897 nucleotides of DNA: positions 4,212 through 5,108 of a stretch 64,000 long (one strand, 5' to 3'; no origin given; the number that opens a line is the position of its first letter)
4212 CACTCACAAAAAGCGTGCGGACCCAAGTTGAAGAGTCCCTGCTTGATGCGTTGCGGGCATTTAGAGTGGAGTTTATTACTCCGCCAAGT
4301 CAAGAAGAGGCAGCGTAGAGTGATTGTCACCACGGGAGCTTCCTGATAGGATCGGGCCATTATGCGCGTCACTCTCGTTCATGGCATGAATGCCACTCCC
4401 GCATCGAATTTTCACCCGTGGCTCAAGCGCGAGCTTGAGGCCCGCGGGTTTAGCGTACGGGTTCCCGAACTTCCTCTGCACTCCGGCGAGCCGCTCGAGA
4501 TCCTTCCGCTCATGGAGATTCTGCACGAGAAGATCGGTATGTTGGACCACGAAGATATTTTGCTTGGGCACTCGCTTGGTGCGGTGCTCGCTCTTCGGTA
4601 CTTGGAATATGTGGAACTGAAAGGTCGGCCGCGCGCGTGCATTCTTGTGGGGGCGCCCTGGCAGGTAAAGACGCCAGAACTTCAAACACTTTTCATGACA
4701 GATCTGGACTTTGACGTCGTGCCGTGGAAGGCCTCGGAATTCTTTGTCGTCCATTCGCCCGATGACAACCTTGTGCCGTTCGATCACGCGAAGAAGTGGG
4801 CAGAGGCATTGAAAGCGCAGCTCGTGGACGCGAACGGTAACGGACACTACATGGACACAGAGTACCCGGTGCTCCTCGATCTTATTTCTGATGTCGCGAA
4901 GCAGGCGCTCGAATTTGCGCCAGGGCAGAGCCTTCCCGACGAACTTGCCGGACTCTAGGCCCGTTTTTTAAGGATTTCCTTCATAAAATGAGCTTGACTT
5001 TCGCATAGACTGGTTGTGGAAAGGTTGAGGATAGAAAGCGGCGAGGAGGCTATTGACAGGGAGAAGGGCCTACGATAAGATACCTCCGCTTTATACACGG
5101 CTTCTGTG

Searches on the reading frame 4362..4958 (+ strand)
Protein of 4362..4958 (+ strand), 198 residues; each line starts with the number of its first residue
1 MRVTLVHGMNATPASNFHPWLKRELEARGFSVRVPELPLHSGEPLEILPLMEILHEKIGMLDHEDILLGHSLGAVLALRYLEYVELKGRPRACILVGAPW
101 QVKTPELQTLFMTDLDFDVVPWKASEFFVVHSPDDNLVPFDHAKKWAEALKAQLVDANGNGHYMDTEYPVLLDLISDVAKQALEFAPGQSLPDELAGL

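Call 98: search_protein_families(library=pfam, proteins=[window:4362-4958:+], max_evalue=0.001)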
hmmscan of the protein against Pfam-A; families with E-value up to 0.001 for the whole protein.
window:4362-4958:+ (198 aa): 4 families
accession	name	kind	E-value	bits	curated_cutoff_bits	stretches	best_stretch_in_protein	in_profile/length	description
PF06821.19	Ser_hydrolase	-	6.6e-13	49.4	22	1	4-163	2-154/172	Serine hydrolase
PF12697.13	Abhydrolase_6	-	4.4e-10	41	26.3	1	5-100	3-96/217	Alpha/beta hydrolase family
PF00561.26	Abhydrolase_1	-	6.9e-05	23.1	25.8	0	5-102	5-107/245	alpha/beta hydrolase fold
PF12146.15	Hydrolase_4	-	0.00034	20.4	27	0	66-106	79-121/239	Serine aminopeptidase, S33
